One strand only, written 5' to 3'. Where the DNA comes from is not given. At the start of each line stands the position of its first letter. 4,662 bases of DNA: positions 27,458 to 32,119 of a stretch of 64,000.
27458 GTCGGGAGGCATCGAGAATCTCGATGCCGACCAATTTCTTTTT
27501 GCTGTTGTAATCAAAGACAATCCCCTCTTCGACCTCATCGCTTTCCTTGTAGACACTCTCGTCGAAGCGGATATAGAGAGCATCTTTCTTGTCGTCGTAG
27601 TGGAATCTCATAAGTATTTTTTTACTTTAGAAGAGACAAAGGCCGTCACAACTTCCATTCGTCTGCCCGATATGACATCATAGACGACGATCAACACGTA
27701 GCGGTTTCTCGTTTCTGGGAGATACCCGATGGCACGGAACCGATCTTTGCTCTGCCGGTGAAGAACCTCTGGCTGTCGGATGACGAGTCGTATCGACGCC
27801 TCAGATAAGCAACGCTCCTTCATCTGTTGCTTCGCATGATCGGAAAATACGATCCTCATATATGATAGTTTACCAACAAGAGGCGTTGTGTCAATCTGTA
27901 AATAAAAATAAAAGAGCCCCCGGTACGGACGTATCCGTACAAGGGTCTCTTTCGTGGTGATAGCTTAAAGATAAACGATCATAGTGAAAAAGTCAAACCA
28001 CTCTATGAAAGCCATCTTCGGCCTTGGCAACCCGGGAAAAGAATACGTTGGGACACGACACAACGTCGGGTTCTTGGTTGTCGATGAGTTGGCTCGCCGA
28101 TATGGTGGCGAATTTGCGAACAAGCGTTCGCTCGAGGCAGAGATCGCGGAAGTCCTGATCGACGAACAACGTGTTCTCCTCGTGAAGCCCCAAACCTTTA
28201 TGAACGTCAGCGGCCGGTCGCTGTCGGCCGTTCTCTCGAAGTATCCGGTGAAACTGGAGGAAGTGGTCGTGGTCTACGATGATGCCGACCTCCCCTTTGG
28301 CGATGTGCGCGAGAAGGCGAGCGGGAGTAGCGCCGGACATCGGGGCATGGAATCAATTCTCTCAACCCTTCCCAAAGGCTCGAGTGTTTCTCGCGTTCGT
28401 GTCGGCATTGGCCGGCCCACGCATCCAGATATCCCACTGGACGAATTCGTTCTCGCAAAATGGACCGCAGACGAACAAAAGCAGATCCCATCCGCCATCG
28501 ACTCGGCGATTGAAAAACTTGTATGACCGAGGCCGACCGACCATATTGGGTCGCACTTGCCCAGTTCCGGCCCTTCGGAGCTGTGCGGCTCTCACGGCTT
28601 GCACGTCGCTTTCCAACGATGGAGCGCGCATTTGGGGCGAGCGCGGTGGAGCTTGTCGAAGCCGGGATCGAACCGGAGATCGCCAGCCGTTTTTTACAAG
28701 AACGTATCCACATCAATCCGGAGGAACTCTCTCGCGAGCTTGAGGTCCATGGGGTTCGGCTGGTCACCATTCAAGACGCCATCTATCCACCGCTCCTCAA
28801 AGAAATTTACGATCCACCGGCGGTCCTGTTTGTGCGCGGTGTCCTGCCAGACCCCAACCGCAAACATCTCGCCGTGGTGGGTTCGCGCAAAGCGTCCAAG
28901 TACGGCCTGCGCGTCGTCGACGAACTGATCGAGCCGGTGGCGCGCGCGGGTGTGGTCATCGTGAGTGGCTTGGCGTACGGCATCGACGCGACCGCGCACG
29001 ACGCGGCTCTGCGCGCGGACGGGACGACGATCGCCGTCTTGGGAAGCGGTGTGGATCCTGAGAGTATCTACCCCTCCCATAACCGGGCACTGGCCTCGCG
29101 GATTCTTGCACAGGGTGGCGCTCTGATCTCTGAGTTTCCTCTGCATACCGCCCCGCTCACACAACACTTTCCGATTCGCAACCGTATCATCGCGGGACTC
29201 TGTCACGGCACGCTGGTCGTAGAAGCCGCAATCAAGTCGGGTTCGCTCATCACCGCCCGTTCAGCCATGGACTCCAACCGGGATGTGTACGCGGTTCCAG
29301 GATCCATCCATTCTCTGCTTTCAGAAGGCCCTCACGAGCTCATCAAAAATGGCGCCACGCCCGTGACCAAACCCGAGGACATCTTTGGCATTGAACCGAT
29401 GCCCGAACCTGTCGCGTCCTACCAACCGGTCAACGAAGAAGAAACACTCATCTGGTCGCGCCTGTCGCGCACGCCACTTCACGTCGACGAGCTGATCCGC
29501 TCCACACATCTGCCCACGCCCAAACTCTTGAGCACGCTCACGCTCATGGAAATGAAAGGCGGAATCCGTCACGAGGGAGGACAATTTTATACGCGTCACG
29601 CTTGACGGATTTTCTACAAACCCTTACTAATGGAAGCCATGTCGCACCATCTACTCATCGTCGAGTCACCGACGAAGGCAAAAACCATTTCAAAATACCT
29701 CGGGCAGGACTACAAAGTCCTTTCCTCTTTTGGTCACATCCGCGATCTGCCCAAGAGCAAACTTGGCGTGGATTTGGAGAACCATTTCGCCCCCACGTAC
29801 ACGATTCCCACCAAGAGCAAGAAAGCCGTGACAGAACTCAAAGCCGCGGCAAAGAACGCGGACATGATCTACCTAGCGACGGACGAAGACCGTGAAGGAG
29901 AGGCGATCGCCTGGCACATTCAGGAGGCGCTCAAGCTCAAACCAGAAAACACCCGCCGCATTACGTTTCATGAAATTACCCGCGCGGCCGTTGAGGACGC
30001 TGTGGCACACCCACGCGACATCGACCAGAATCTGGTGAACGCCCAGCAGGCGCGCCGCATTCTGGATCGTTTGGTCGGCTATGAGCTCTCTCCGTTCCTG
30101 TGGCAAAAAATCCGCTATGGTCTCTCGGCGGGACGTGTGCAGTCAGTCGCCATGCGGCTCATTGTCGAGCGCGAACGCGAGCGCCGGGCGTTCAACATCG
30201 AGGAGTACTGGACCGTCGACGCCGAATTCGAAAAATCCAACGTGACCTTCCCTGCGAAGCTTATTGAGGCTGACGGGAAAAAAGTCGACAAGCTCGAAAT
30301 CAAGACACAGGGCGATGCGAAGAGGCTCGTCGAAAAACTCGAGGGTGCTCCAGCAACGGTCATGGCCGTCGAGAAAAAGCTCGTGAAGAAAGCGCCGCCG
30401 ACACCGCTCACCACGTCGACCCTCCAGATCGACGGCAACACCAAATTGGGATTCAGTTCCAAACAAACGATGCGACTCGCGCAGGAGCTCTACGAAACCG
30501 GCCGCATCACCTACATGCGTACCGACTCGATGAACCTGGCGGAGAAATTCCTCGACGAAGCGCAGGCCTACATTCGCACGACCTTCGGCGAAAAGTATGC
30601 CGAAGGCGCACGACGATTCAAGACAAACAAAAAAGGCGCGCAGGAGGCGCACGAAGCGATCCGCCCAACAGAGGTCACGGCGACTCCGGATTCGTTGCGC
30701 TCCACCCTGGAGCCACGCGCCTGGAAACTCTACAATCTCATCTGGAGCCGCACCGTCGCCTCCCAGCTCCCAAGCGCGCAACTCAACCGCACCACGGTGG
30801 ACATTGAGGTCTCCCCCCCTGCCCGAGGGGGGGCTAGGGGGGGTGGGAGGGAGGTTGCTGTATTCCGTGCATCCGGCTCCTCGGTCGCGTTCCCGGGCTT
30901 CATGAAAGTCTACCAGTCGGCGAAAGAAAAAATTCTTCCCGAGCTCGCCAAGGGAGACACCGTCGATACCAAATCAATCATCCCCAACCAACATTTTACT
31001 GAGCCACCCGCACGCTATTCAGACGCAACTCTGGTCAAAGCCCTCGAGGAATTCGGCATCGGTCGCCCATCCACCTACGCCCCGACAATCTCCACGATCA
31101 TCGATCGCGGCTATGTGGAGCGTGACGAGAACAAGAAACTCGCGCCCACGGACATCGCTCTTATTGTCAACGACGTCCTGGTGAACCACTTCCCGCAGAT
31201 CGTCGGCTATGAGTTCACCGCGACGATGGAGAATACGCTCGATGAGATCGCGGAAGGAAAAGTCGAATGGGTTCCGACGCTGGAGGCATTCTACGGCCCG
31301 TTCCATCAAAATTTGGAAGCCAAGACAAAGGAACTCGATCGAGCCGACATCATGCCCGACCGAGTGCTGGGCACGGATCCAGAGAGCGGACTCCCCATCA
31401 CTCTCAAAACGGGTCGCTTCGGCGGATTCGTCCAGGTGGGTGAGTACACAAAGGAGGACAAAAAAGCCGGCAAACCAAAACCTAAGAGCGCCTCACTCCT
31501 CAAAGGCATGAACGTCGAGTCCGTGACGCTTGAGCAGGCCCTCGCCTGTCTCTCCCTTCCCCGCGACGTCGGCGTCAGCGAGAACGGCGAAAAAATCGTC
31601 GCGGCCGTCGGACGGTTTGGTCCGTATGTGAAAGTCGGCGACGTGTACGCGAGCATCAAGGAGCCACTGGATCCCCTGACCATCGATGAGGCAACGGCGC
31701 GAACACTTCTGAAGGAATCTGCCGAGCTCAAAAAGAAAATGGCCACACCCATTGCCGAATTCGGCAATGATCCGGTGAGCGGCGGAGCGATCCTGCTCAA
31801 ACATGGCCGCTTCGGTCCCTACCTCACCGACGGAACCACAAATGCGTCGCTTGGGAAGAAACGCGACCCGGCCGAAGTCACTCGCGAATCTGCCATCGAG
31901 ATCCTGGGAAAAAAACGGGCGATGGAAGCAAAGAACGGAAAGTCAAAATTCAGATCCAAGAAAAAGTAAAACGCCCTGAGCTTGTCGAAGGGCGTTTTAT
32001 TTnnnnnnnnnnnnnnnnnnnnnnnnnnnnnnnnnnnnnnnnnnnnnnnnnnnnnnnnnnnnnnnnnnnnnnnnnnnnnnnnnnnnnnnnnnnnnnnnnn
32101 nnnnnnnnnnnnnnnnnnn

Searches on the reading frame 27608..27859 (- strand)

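Call 71: search_protein_families(library=pfam, proteins=[window:27608-27859:-], max_evalue=0.001)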
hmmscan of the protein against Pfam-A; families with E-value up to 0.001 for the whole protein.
window:27608-27859:- (83 aa): 1 family
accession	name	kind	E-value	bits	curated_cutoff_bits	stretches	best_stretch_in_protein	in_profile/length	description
PF14076.12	DUF4258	-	3.2e-08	34.2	25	1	5-74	1-70/71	Domain of unknown function (DUF4258)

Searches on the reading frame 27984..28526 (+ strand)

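Call 71: search_protein_families(library=pfam, proteins=[window:27984-28526:+], max_evalue=0.001)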
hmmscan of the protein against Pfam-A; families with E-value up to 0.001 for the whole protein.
window:27984-28526:+ (180 aa): 1 family
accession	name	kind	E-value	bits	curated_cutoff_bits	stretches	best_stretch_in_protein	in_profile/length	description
PF01195.25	Pept_tRNA_hydro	-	5.6e-54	183.2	27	1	11-177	2-165/183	Peptidyl-tRNA hydrolase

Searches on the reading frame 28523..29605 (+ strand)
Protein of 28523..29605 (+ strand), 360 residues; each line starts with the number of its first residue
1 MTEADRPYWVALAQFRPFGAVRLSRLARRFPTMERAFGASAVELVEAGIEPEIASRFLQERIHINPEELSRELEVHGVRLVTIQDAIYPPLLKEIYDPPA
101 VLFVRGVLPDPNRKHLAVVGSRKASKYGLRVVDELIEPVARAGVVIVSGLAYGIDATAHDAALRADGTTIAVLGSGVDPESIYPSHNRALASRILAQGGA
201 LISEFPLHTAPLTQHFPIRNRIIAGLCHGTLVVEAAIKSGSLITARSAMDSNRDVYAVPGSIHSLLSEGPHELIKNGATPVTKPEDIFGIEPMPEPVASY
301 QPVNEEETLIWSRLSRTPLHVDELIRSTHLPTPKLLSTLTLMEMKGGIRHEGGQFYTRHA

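Call 71: search_protein_families(library=pfam, proteins=[window:28523-29605:+], max_evalue=0.001)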
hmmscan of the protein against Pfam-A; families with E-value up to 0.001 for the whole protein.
window:28523-29605:+ (360 aa): 3 families
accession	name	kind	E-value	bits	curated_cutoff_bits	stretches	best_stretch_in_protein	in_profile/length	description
PF02481.21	DNA_processg_A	-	1.8e-76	256.4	29.6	1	74-282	3-211/212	DNA recombination-mediator protein A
PF17782.7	DprA_WH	-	1.2e-12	48.1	22.9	1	295-353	2-60/61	DprA winged helix domain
PF18306.6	LDcluster4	-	0.00065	19.8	26.3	0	115-259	3-124/151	SLOG cluster4 family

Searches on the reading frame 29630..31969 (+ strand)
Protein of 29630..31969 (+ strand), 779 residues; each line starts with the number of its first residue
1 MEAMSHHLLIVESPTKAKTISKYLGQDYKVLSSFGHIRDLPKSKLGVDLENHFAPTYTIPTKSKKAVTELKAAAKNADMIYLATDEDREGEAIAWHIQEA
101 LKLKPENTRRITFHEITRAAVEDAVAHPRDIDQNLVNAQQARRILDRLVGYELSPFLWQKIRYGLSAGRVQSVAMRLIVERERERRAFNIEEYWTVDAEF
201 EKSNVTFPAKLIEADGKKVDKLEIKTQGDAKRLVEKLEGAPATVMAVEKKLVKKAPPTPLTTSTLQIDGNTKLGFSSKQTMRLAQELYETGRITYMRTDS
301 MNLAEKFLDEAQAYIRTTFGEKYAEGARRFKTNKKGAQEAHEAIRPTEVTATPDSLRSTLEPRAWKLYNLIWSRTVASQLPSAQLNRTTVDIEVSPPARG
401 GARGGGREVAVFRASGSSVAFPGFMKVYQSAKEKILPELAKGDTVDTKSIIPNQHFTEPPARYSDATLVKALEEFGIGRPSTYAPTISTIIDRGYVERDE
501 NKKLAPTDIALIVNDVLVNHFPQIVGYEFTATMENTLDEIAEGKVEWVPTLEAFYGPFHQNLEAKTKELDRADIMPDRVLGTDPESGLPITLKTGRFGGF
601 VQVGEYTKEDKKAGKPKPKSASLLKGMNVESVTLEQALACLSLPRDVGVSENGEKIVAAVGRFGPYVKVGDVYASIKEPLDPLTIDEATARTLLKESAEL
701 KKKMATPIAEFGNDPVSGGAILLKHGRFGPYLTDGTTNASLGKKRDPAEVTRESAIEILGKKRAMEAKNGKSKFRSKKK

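Call 10: search_protein_families(library=pfam, proteins=[window:29630-31969:+], max_evalue=0.01)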
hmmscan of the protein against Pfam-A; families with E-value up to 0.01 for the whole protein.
window:29630-31969:+ (779 aa): 3 families
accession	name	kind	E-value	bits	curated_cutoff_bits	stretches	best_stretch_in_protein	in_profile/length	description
PF01131.25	Topoisom_bac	-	1.7e-126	423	35.1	1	131-550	2-409/411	DNA topoisomerase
PF13368.11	Toprim_C_rpt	-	7.6e-44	147.9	22.3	3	714-766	1-53/57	Topoisomerase C-terminal repeat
PF01751.28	Toprim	-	5.6e-22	78.2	23.1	1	8-116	2-96/96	Toprim domain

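Call 45: search_solved_structures(query=window:29630-31969:+, show_alignments=1, max_evalue=1e-30)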
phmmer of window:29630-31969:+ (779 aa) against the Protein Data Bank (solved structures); distinct sequences matched with E-value up to 1e-30: 18.
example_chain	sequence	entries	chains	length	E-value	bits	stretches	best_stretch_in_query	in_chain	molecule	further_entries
6pcm_A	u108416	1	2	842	6.7e-160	537.4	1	7-668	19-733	DNA topoisomerase 1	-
6ozw_A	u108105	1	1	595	3.1e-154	518.7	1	6-562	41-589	DNA topoisomerase 1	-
9gda_F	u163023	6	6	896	4.8e-137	461.8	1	43-612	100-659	DNA topoisomerase 1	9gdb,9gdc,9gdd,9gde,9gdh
4rul_A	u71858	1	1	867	9.2e-137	460.9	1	43-612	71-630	DNA topoisomerase 1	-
1cy0_A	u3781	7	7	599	1.5e-135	456.9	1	43-580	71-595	DNA TOPOISOMERASE I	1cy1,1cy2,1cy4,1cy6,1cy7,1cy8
1ecl_A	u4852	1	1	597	5.2e-135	455.1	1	43-580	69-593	ESCHERICHIA COLI TOPOISOMERASE I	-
3pwt_A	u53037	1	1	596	1.3e-134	453.7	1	43-580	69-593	DNA topoisomerase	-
3px7_A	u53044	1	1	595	1.7e-134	453.4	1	43-579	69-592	DNA topoisomerase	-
1mw8_X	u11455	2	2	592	1.4e-133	450.4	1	43-577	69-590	DNA Topoisomerase I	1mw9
5d5h_A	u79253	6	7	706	3.8e-132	445.6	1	6-563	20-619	DNA topoisomerase 1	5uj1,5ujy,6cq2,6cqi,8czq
8tfg_A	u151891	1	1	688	7.2e-132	444.7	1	7-563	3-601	DNA topoisomerase 1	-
2gai_A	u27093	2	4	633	1e-106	361.6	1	8-561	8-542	DNA topoisomerase I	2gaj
1gku_B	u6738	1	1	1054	7.3e-48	167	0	241-557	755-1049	REVERSE GYRASE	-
1gl9_B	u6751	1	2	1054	7.3e-48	167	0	241-557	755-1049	REVERSE GYRASE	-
7fse_A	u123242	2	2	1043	9.8e-48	166.6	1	67-558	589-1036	Reverse gyrase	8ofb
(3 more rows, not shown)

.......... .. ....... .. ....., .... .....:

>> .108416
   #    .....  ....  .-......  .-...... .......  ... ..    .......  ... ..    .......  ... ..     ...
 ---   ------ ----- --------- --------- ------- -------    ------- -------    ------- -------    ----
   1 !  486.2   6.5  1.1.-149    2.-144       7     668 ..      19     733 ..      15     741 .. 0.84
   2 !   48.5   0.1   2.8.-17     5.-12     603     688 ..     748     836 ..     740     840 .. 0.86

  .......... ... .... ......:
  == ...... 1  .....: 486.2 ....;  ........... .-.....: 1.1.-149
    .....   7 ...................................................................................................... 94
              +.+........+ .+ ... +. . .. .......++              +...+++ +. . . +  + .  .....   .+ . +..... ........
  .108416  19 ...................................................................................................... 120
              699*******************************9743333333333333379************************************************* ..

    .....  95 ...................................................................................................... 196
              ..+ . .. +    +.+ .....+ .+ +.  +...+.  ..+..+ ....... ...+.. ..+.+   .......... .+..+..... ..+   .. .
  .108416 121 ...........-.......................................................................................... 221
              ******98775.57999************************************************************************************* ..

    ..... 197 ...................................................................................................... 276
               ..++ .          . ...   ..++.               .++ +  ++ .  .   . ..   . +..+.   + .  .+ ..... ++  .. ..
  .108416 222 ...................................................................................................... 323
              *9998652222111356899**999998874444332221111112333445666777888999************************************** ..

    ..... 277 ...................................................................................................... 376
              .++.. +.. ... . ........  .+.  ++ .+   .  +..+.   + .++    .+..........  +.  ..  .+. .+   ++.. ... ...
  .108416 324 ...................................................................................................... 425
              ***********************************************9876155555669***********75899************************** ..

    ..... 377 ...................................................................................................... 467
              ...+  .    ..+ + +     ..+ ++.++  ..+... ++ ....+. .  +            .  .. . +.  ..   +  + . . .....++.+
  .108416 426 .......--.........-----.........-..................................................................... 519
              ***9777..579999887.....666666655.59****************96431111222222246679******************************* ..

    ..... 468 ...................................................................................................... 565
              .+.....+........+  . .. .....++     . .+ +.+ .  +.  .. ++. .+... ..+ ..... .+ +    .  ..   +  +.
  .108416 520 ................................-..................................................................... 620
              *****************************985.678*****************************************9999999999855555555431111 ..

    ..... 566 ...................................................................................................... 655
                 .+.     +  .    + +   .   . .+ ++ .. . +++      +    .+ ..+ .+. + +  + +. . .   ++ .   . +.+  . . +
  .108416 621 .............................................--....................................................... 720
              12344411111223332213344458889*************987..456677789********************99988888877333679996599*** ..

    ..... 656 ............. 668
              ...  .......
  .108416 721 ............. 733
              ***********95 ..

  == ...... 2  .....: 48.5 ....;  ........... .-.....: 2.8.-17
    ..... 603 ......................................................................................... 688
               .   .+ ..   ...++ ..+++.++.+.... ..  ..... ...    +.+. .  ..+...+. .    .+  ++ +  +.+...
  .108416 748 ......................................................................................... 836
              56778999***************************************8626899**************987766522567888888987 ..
